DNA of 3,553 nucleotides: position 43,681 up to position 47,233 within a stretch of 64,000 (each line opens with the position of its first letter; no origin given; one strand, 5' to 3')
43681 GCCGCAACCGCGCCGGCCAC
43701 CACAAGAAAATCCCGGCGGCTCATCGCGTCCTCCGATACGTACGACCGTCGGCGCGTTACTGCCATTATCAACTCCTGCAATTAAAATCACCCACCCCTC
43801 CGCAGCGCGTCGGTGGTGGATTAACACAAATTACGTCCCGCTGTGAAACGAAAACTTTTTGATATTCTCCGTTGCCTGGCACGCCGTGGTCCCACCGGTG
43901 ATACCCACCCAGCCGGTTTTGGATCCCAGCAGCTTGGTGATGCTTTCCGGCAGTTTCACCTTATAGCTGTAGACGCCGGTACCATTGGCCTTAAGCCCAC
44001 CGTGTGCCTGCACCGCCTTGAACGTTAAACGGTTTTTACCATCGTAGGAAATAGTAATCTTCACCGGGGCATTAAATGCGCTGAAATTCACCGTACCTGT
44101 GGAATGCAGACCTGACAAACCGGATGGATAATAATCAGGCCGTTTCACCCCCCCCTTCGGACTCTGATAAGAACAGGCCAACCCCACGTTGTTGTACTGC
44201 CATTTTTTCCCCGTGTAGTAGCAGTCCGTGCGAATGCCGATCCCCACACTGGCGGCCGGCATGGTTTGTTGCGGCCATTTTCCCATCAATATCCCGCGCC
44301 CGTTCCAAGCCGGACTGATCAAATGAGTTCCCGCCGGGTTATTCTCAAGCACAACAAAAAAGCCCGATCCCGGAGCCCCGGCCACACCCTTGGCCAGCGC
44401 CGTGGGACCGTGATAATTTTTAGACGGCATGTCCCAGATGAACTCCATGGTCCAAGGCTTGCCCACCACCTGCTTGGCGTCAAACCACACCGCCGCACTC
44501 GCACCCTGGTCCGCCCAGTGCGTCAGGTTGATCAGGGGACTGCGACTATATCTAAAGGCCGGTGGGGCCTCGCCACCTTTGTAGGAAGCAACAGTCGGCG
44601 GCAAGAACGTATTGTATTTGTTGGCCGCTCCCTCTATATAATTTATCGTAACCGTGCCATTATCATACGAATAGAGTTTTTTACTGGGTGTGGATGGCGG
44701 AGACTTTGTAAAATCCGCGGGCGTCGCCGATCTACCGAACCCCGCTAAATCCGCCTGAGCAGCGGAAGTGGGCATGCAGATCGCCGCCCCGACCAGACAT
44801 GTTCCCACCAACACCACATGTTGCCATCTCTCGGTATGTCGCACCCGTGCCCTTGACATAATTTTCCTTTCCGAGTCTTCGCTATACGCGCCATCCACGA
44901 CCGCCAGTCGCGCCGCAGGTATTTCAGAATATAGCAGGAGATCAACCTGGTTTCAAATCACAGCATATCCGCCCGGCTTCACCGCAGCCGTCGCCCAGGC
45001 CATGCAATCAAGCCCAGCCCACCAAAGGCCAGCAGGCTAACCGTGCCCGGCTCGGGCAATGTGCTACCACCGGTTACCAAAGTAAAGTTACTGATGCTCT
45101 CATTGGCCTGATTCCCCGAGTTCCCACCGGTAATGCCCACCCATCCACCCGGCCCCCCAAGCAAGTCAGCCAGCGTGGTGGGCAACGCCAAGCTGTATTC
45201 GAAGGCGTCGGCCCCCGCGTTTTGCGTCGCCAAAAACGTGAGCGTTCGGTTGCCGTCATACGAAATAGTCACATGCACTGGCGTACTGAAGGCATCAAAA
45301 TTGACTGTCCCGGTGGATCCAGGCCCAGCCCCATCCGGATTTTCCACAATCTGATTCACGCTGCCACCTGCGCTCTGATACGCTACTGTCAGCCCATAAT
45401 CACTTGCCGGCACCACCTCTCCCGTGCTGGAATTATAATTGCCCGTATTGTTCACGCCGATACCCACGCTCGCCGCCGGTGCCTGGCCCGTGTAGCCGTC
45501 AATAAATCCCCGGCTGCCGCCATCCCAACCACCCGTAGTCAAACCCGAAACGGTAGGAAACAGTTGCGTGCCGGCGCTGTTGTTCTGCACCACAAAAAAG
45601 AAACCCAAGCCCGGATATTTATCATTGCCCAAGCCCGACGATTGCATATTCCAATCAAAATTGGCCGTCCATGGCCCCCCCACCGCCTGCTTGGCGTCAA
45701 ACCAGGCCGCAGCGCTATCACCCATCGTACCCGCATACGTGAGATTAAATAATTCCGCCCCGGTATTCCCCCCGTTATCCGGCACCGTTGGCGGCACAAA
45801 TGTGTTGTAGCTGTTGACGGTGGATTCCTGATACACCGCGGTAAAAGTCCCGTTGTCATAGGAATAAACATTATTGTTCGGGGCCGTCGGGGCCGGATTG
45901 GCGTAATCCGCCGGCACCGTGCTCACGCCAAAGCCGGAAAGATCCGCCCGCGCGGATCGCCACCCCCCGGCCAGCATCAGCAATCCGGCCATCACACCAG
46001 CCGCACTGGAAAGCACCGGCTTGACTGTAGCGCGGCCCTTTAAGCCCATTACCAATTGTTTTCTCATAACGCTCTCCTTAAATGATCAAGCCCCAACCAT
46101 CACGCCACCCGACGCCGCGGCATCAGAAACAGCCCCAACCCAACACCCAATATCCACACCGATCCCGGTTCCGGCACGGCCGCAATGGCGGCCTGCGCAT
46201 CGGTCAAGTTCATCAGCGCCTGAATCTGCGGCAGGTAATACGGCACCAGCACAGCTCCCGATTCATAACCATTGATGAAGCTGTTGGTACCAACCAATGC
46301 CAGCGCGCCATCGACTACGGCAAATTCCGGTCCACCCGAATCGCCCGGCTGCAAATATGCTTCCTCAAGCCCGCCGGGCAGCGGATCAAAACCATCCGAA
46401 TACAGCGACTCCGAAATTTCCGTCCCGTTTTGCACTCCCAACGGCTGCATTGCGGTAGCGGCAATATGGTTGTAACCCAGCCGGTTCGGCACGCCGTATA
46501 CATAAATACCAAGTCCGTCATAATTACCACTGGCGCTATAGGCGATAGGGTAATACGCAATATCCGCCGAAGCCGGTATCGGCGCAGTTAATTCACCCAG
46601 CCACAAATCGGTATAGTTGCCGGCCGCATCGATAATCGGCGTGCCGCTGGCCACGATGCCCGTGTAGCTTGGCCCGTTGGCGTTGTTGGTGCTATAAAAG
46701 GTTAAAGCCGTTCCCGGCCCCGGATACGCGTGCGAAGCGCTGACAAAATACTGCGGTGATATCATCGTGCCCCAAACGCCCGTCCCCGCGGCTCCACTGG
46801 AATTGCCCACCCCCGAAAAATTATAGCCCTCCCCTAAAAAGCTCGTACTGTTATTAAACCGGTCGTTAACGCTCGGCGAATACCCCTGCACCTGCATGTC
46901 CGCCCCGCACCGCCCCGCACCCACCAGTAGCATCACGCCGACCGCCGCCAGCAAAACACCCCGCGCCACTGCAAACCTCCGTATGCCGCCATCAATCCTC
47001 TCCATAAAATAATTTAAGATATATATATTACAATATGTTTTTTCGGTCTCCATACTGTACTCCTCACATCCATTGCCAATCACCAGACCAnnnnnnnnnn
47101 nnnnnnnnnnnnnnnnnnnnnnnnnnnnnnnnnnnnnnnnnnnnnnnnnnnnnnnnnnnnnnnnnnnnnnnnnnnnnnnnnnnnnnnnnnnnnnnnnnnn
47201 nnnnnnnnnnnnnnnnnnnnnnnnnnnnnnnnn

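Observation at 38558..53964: Tandem array of five paralogs of an uncharacterised family (four with Tat signals) with GH-A-like catalytic signatures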

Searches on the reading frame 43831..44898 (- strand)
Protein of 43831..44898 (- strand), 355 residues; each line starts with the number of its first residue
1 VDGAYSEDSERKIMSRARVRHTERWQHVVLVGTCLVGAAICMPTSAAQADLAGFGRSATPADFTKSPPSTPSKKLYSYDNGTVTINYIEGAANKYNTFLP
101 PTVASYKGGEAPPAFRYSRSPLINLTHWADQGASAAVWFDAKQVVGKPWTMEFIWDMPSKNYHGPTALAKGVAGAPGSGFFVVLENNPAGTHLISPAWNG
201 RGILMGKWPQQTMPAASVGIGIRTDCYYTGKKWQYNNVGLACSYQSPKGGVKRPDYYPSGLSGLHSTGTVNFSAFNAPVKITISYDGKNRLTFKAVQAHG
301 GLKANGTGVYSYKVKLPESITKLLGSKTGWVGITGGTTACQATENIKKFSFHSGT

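Call 12: search_protein_families(library=pfam, proteins=[window:43831-44898:-], max_evalue=0.01)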
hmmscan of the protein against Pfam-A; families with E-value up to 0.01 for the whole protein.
window:43831-44898:- (355 aa): 0 families

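Call 77: search_protein_families(library=ncbifam, proteins=[window:43831-44898:-], max_evalue=0.01)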
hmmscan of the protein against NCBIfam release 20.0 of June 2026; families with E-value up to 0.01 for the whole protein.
window:43831-44898:- (355 aa): 0 families

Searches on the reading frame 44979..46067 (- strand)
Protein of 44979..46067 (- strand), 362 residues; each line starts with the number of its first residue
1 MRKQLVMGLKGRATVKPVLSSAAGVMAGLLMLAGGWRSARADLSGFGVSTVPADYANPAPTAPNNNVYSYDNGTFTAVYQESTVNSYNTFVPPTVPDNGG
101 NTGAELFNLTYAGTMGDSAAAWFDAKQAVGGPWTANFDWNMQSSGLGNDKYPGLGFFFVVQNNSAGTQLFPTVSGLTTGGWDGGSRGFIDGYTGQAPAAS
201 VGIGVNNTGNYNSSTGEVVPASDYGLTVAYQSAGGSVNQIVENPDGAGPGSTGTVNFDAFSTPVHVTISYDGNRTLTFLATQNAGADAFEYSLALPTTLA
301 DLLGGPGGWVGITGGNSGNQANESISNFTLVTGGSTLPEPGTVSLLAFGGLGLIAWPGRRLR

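Call 12: search_protein_families(library=pfam, proteins=[window:44979-46067:-], max_evalue=0.01)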
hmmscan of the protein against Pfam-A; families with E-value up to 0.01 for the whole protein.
window:44979-46067:- (362 aa): 0 families

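Call 68: search_solved_structures(query=window:44979-46067:-, max_evalue=1)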
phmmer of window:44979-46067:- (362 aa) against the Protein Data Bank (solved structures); distinct sequences matched with E-value up to 1: 3.
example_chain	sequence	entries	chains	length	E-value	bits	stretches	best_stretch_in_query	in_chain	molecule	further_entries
3iyl_U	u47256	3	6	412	0.28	13.8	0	34-90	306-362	Core protein VP6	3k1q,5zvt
8fjk_V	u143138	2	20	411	0.3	13.7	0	34-90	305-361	Clamp protein VP6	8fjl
3ezw_A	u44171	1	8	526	0.74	12.4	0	135-196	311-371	Glycerol kinase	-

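Call 77: search_protein_families(library=ncbifam, proteins=[window:44979-46067:-], max_evalue=0.01)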
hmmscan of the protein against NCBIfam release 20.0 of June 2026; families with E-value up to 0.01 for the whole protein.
window:44979-46067:- (362 aa): 0 families

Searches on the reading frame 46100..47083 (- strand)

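Call 12: search_protein_families(library=pfam, proteins=[window:46100-47083:-], max_evalue=0.01)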
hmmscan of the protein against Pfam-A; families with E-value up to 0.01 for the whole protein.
window:46100-47083:- (327 aa): 2 families
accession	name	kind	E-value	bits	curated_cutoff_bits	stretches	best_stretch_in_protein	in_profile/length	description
PF00089.32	Trypsin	-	0.0013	19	20.6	1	105-276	29-204/220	Trypsin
PF07589.16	PEP-CTERM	-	0.005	17.3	20.7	1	302-324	1-24/24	PEP-CTERM motif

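Call 77: search_protein_families(library=ncbifam, proteins=[window:46100-47083:-], max_evalue=0.01)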
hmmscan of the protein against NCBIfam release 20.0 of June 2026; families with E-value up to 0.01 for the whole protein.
window:46100-47083:- (327 aa): 6 families
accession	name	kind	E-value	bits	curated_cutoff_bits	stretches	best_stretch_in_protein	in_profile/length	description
NF033554.9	floc_PepA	equivalog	1.6e-05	24.8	80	1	291-325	225-259/261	flocculation-associated PEP-CTERM protein PepA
NF038120.1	PEP_CTERM_QFxxD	subfamily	0.0002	21.3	80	1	292-325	187-214/215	NF038120 family PEP-CTERM protein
NF041538.1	PEP_EDSA_1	subfamily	0.00023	20.9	100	1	293-325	275-306/307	EDSAP-1 family PEP-CTERM protein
NF038129.1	PEP_NF038129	equivalog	0.00058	19.7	65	1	293-325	161-193/194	NF038129 family PEP-CTERM protein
NF038125.1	PEP_CTERM_THxN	subfamily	0.004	16.8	85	1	296-325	213-246/246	THxN family PEP-CTERM protein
NF038118.1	PEP_CTERM_CCXG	equivalog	0.0041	16.8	90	1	292-325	165-198/199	CCXG family PEP-CTERM protein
